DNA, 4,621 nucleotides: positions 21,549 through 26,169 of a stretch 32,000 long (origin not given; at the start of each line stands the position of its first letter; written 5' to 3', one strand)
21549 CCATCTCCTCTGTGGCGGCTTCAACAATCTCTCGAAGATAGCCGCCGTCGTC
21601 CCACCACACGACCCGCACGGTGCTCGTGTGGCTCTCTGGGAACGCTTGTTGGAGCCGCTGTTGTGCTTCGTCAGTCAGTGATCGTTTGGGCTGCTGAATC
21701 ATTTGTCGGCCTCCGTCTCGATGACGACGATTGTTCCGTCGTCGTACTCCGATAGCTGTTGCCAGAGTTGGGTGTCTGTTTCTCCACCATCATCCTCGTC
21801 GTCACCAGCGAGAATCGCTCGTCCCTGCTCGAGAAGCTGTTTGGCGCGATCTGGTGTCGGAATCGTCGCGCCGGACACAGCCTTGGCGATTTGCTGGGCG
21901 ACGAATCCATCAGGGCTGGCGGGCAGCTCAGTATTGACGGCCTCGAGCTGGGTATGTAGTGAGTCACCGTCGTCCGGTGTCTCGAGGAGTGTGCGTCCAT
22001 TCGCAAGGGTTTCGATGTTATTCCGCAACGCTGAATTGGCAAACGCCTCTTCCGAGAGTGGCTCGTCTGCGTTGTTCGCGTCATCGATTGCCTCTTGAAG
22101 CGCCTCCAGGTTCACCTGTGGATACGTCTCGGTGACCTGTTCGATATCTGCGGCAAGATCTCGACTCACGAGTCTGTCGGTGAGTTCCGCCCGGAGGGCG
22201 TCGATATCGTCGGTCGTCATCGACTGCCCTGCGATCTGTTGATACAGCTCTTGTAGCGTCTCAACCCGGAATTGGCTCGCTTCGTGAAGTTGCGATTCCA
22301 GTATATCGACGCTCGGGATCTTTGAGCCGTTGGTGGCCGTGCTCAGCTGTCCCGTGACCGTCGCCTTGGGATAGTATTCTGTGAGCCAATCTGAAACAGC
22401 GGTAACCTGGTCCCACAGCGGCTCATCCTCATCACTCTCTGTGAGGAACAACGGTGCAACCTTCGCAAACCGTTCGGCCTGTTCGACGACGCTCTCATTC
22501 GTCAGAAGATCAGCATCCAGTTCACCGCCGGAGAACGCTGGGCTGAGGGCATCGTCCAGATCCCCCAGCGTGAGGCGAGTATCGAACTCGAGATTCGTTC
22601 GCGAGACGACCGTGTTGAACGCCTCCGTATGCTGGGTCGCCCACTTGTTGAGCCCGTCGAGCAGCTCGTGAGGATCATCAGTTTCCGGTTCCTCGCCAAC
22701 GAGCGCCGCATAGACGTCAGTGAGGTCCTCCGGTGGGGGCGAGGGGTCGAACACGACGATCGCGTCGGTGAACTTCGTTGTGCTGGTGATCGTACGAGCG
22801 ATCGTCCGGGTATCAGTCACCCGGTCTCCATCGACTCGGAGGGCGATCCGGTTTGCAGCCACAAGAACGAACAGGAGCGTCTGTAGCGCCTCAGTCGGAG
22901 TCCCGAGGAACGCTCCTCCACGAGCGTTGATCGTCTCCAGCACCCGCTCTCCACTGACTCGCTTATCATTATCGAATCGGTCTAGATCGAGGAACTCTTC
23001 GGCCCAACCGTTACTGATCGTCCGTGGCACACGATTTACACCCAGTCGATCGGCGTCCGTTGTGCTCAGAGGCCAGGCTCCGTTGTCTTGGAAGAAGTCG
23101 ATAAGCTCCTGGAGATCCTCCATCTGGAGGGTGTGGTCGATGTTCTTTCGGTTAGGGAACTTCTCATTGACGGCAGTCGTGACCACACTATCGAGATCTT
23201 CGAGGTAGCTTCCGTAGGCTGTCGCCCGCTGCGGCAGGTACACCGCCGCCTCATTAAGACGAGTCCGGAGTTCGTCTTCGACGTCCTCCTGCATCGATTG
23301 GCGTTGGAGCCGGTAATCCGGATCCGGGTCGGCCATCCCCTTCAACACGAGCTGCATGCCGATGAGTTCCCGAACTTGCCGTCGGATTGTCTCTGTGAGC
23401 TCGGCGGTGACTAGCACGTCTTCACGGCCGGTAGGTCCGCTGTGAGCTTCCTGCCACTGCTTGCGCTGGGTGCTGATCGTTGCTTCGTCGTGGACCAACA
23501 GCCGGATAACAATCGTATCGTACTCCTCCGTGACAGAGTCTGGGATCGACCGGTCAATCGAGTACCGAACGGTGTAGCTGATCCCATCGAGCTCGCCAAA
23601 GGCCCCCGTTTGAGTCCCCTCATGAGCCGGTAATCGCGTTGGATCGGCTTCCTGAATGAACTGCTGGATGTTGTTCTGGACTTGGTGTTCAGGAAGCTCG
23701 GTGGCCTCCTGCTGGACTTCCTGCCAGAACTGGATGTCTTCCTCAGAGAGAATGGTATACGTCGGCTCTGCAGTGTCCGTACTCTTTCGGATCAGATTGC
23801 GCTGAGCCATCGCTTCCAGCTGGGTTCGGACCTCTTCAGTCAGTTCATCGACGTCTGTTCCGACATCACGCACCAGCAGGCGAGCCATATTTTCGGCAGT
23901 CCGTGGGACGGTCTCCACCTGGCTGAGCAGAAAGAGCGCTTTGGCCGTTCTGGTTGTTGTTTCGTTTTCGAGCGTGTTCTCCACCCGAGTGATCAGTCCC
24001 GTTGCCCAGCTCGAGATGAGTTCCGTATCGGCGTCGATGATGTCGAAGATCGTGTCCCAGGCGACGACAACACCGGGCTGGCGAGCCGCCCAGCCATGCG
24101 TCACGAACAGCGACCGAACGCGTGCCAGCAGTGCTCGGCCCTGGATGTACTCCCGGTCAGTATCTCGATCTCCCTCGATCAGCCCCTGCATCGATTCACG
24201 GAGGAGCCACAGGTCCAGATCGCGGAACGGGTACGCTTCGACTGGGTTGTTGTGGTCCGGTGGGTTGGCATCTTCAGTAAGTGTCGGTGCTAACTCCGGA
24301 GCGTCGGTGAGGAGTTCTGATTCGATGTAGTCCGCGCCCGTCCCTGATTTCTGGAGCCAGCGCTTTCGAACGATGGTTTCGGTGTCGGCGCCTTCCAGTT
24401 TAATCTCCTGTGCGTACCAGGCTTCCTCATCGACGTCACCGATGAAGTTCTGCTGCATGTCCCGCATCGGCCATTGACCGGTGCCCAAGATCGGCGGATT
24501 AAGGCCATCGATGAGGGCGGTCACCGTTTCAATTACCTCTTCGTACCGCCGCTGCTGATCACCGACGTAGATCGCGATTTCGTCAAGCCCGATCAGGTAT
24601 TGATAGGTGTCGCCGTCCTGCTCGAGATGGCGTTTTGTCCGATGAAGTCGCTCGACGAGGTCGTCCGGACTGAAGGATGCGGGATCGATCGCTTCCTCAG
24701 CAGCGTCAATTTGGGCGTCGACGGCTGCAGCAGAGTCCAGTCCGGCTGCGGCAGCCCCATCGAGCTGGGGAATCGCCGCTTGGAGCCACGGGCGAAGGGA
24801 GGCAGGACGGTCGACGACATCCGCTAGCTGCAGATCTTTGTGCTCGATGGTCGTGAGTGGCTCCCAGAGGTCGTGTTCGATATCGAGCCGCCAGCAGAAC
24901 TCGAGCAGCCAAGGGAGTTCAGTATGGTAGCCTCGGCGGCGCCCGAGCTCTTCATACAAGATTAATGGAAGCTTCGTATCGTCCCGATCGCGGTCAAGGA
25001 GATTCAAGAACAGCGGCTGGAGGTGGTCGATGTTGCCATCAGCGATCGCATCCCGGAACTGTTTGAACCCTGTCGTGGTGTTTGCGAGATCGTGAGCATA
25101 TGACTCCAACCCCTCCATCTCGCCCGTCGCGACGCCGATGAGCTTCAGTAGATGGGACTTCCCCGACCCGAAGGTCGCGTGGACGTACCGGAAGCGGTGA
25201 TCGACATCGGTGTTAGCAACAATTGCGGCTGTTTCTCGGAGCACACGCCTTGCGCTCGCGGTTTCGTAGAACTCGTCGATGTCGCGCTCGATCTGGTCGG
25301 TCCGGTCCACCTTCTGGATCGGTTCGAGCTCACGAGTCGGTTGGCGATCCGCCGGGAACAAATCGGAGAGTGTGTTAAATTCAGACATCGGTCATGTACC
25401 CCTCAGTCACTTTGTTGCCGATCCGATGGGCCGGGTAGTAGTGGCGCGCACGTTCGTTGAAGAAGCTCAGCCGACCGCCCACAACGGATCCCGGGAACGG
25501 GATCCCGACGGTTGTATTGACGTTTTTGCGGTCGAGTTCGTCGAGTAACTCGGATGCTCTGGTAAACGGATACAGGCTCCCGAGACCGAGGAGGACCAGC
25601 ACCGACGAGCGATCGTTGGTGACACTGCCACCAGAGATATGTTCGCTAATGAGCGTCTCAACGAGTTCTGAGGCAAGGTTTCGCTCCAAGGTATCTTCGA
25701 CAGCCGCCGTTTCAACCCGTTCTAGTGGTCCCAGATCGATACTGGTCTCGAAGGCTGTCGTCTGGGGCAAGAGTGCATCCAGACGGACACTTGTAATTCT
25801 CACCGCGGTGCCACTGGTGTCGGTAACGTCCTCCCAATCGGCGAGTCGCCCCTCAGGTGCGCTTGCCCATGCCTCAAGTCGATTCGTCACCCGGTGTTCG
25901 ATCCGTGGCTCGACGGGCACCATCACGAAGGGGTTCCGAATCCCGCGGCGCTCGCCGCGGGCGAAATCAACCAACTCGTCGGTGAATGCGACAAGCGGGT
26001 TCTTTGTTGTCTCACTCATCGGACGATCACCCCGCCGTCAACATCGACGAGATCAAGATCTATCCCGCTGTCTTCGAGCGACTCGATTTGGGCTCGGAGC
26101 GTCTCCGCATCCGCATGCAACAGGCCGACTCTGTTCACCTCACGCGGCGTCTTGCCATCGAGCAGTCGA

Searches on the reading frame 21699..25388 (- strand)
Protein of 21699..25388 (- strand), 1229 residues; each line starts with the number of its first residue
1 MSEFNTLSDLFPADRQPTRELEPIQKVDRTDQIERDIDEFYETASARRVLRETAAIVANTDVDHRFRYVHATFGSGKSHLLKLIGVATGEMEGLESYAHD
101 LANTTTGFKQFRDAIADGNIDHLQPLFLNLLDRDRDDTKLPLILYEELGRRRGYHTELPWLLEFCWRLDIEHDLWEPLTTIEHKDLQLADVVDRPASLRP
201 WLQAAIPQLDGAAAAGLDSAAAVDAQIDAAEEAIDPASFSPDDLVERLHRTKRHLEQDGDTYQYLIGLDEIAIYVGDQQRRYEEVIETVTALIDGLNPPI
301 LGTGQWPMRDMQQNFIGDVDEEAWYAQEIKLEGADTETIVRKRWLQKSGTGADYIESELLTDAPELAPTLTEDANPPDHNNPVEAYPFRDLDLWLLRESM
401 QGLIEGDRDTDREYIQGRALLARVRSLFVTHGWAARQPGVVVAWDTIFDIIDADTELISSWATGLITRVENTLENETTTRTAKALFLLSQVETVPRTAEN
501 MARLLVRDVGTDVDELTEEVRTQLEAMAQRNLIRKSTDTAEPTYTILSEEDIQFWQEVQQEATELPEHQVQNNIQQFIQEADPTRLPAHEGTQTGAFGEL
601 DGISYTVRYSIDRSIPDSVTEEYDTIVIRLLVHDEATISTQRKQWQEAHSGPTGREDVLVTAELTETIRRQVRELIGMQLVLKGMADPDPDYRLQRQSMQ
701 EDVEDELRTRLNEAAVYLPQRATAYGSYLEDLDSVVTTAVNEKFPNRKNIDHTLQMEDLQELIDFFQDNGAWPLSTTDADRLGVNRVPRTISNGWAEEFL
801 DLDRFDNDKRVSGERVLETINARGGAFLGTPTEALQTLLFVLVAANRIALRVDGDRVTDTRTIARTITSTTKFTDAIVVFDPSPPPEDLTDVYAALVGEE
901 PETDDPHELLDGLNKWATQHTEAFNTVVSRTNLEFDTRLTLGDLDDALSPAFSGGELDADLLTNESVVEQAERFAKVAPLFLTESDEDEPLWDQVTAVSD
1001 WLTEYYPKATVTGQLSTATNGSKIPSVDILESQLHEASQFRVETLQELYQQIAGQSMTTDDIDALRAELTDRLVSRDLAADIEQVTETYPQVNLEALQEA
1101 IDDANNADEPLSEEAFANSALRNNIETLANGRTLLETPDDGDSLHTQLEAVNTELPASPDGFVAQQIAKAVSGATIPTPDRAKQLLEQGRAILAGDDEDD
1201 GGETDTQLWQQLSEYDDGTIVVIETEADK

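Call 32: search_protein_families(library=pfam, proteins=[window:21699-25388:-], max_evalue=0.001)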
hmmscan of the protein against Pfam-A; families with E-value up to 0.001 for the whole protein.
window:21699-25388:- (1229 aa): 1 family
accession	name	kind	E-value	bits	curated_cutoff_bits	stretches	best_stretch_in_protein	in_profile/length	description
PF08479.16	POTRA_2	-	0.00045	20.4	24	0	1033-1076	7-50/76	POTRA domain, ShlB-type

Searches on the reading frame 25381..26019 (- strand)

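Call 32: search_protein_families(library=pfam, proteins=[window:25381-26019:-], max_evalue=0.001)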
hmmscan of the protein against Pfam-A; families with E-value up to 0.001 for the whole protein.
window:25381-26019:- (212 aa): 1 family
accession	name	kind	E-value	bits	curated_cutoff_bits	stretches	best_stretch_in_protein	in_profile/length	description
PF08747.16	BrxB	-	2.5e-12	47.3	26.8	1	102-200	25-124/124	BREX protein BrxB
